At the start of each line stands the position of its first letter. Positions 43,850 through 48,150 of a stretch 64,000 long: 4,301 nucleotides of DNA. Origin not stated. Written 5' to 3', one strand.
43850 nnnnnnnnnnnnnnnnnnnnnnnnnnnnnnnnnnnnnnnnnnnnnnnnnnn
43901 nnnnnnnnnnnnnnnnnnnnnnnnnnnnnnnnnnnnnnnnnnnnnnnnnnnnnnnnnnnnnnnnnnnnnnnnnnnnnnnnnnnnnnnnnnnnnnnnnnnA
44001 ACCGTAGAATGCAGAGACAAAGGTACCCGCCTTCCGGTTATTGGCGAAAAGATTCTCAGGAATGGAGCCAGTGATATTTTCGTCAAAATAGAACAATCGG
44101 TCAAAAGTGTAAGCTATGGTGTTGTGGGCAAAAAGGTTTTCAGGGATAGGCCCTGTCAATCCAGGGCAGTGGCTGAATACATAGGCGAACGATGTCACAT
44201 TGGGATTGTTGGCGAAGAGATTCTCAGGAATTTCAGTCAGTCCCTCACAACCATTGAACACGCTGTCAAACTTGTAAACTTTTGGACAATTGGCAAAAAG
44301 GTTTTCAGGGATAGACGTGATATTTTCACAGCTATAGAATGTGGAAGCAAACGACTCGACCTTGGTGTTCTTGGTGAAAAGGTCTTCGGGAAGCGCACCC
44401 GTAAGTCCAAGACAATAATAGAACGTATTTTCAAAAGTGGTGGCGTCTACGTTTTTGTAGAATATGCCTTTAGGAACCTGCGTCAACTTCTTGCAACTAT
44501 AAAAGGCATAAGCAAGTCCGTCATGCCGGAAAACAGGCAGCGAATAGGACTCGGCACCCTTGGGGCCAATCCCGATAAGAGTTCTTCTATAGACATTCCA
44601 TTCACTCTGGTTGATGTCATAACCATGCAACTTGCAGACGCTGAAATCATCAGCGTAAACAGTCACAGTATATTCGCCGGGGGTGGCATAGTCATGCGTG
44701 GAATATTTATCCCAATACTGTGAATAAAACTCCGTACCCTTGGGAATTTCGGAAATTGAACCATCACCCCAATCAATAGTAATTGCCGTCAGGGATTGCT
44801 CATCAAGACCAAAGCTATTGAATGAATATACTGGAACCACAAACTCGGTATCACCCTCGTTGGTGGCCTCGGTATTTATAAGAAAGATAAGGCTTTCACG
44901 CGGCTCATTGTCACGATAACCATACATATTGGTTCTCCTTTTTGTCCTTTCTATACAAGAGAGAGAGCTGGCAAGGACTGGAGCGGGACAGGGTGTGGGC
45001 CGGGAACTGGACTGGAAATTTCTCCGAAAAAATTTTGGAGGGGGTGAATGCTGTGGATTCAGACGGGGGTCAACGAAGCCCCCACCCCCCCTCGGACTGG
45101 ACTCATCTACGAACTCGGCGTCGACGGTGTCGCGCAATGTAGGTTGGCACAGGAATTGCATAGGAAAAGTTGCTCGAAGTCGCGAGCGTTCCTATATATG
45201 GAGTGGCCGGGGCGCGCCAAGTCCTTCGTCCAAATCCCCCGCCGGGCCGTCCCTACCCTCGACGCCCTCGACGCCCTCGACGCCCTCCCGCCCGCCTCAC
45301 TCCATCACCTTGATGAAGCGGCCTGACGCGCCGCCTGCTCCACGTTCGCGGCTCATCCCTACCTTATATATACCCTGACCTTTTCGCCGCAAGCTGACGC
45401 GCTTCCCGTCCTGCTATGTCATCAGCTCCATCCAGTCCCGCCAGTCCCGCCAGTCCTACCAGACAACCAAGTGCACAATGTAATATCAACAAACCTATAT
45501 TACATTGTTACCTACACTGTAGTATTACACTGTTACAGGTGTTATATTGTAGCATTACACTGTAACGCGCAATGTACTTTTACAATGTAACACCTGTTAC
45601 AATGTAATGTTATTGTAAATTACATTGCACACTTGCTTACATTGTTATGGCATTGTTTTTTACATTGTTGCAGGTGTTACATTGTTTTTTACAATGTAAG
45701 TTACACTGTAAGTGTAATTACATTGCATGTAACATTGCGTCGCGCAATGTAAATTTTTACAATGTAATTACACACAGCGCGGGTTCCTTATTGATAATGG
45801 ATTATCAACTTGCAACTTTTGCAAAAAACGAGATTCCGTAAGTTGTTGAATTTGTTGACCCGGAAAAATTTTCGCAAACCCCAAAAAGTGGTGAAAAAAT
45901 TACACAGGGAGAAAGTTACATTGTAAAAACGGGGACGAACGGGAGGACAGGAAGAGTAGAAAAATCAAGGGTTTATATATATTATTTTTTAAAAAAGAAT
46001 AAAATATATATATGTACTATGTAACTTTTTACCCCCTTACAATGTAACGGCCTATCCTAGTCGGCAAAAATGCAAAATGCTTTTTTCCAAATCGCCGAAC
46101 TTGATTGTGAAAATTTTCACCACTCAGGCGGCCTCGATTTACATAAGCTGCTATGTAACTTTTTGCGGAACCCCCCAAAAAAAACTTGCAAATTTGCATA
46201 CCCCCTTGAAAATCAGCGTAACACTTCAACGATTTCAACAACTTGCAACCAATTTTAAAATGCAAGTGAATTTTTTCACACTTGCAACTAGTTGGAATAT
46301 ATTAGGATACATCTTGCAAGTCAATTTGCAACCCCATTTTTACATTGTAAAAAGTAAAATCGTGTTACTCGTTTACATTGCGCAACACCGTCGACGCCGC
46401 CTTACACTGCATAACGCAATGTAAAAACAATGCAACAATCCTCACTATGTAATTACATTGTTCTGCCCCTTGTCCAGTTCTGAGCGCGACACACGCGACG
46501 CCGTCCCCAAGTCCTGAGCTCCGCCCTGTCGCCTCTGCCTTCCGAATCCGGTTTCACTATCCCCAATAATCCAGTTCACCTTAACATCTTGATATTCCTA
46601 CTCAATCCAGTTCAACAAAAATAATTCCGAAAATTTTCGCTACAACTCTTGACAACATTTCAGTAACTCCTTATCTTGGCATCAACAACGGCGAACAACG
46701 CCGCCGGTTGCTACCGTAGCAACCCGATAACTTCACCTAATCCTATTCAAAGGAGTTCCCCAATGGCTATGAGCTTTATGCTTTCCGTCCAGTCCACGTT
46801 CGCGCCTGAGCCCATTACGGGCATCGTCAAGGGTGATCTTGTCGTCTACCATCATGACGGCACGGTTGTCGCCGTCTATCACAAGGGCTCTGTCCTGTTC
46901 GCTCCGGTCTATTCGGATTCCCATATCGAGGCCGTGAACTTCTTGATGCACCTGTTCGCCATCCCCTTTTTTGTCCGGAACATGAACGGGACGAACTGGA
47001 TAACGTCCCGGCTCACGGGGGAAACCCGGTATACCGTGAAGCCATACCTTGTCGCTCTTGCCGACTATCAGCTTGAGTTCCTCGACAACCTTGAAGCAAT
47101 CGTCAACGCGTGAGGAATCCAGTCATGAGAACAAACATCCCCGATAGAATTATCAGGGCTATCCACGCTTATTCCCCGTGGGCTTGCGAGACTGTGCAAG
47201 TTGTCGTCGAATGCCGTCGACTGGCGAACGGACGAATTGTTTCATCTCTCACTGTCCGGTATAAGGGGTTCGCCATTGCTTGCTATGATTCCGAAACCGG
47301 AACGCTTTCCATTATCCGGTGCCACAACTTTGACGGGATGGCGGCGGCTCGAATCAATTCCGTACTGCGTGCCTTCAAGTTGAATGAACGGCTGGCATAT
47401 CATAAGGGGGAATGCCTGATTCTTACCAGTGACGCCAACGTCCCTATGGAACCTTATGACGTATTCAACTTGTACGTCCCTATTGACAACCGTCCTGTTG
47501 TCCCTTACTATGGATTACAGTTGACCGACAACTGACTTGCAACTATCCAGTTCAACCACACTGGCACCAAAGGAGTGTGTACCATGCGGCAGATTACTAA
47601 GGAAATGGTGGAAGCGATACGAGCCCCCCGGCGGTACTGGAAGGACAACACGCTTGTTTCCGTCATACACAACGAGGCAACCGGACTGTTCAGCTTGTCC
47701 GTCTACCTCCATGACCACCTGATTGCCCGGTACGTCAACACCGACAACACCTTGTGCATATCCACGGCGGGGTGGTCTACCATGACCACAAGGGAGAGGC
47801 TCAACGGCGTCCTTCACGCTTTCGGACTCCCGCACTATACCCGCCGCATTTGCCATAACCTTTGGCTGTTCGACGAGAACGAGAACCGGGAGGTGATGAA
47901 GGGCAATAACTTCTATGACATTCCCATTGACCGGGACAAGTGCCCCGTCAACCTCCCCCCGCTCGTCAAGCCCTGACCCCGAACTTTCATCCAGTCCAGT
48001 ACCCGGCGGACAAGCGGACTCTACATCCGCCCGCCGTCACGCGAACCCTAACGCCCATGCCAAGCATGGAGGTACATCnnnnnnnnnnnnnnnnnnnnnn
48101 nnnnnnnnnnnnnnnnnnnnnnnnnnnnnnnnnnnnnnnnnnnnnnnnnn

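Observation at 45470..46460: AT-rich 1.6-kb control region with >30 palindromic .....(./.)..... sites, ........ repeats and a ~60-bp pure A/T element: candidate origin plus operator array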

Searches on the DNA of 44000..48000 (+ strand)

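Call 5: search_dna_similar(query=window:44000-48000:+, collection=phages, mode=distant, max_rows=20)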
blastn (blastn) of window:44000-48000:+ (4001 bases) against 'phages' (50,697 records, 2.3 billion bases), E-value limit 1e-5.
No match.

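Call 86: search_rna_families(source=window, start=44900, end=46800, threshold=evalue, max_evalue=1)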
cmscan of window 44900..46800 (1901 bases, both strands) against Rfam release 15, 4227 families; matches with E-value up to 1: 19.
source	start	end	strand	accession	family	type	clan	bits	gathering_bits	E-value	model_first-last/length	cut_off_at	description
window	45552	45715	+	RF04228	MIR6140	Gene; miRNA;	-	32.8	140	0.00095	1-165/165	no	MIR6140 microRNA precursor family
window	45582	45645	+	RF04249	mir-310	Gene; miRNA;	CL00137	29.2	48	0.0005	1-74/74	no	mir-310 microRNA precursor family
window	45581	45686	+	RF04108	mir-2513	Gene; miRNA;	-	25.9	89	0.035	1-120/120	no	mir-2513 microRNA precursor family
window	45520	45612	+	RF04195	MIR6217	Gene; miRNA;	-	25.7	110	0.0044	1-228/228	no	MIR6217 microRNA precursor family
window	45523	45609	-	RF00969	mir-556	Gene; miRNA;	-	24.4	84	0.13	1-88/88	no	mir-556 microRNA precursor family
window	45539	45595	+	RF03523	mir-4703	Gene; miRNA;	-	24.1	88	0.053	1-61/61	no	mir-4703 microRNA precursor family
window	45710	45775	-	RF03789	MIR5269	Gene; miRNA;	-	24.1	60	0.18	1-80/80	no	MIR5269 microRNA precursor family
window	45526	45606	+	RF02095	mir-2985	Gene; miRNA;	-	23.4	68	0.093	1-71/71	no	mir-2985 microRNA precursor family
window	45706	45777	+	RF00667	mir-33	Gene; miRNA;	-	23.2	50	0.026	1-69/69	no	mir-33 microRNA precursor family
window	45520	45613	+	RF03806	mir-2007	Gene; miRNA;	-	22.9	100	0.13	1-90/90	no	mir-2007 microRNA precursor family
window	45713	45772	-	RF00667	mir-33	Gene; miRNA;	-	22.7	50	0.035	1-69/69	no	mir-33 microRNA precursor family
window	45695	45773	+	RF03653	mir-971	Gene; miRNA;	-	22.5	53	0.16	1-77/77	no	mir-971 microRNA precursor family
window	45706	45775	-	RF03918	mir-4922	Gene; miRNA;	-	22.3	82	0.72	1-65/65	no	mir-4922 microRNA precursor family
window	46153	46188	+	RF00486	mir-129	Gene; miRNA;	-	22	48.6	0.21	1-75/75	no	mir-129 microRNA precursor family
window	45525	45607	-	RF00667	mir-33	Gene; miRNA;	-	21.3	50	0.093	1-69/69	no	mir-33 microRNA precursor family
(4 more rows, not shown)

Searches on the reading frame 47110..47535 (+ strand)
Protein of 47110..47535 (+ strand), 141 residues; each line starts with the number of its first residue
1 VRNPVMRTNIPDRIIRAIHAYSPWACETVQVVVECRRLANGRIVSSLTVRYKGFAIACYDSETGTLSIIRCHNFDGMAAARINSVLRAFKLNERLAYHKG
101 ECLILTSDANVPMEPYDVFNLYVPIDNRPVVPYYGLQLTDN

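Call 14: search_protein_families(library=pfam, proteins=[window:47110-47535:+], max_evalue=0.01)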
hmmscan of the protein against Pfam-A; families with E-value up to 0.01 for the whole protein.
window:47110-47535:+ (141 aa): 0 families

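Call 15: search_protein_families(library=phrogs, proteins=[window:47110-47535:+], max_evalue=0.001)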
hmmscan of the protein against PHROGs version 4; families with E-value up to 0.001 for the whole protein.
window:47110-47535:+ (141 aa): 0 families

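Call 103: find_encoding_contigs(protein=window:47125-47535:+, flank=4000, max_places=10)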
Protein window:47125-47535:+ (136 aa): 8 contigs read that carry it; 4 places shown.
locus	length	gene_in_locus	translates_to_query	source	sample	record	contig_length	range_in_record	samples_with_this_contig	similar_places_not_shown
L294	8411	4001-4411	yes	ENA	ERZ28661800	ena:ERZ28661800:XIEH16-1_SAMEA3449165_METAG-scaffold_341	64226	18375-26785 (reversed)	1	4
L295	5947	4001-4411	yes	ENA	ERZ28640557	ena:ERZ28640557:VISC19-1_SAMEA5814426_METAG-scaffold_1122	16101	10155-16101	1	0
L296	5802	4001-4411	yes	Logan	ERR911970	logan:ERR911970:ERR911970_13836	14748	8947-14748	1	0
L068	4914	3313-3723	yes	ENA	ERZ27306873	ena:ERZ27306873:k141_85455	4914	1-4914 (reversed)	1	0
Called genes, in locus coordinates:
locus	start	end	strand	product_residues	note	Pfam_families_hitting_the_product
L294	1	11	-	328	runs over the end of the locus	-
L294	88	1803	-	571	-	-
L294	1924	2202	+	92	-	-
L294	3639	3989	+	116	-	-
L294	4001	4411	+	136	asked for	-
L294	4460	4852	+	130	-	PF23790:Kyano_Gp96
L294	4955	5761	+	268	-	-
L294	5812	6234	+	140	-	-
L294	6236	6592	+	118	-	-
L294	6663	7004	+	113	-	-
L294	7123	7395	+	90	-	-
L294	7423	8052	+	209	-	-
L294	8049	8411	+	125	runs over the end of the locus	-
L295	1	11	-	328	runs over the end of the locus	-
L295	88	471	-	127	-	-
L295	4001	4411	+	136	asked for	-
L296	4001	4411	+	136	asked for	-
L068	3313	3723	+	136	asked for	-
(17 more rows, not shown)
